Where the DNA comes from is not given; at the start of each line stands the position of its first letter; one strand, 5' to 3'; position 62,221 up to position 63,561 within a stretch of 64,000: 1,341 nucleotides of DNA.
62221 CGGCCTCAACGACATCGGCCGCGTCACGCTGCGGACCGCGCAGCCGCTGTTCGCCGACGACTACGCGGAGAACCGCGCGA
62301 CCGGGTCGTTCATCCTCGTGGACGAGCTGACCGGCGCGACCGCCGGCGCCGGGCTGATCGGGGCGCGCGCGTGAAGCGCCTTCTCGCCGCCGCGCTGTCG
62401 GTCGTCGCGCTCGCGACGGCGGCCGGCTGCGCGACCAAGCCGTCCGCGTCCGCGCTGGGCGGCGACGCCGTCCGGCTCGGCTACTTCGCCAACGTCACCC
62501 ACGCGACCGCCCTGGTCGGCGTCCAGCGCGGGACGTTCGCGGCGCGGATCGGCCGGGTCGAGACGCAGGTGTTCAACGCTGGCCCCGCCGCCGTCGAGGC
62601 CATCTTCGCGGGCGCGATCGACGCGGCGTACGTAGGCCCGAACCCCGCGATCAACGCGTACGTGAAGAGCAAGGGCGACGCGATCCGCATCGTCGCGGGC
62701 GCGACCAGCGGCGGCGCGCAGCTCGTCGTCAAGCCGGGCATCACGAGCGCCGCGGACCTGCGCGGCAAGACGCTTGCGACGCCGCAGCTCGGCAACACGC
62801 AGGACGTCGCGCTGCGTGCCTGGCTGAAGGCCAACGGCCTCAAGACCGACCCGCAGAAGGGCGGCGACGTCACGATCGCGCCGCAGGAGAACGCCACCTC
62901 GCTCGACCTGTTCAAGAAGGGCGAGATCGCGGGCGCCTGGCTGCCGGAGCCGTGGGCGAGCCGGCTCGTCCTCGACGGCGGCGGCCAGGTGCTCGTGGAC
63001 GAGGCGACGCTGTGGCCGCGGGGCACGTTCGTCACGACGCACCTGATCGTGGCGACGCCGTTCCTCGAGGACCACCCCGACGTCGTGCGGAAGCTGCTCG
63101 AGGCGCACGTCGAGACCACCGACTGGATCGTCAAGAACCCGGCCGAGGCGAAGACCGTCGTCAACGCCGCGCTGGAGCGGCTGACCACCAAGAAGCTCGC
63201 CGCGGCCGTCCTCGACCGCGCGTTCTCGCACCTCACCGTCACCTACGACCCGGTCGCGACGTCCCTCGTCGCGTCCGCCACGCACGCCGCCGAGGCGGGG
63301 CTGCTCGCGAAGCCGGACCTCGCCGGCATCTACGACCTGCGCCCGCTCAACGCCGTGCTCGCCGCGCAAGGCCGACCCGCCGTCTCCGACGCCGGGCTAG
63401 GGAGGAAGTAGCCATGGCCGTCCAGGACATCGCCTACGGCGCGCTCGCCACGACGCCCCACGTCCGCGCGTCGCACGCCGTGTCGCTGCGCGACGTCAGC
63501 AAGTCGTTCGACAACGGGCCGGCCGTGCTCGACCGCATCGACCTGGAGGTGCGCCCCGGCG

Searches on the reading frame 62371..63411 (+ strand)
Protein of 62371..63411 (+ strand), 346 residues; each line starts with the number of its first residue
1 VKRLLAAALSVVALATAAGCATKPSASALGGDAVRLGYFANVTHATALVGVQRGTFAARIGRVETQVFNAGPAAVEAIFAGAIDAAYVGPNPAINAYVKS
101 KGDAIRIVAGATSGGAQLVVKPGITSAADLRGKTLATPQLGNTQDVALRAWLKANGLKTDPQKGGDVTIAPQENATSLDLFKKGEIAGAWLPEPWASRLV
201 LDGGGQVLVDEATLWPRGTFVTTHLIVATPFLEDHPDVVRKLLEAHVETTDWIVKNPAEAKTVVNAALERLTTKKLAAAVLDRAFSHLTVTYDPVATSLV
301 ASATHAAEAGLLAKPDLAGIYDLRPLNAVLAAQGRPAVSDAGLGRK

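Call 7: search_protein_families(library=pfam, proteins=[window:62371-63411:+])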
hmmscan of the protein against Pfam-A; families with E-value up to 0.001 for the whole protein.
window:62371-63411:+ (346 aa): 4 families
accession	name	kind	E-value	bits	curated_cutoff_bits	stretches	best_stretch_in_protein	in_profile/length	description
PF13379.11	NMT1_2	-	2.1e-34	119.9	24.7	1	33-264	7-248/252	NMT1-like family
PF09084.16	NMT1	-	4.5e-11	43.5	20.5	1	73-260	33-216/216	NMT1/THI5 like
PF12974.12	Phosphonate-bd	-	1.1e-06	28.6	27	1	62-200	30-171/242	ABC transporter, phosphonate, periplasmic substrate-binding protein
PF04069.17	OpuAC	-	0.00035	20.7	21.2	1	41-245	9-225/257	Substrate binding domain of ABC-type glycine betaine transport system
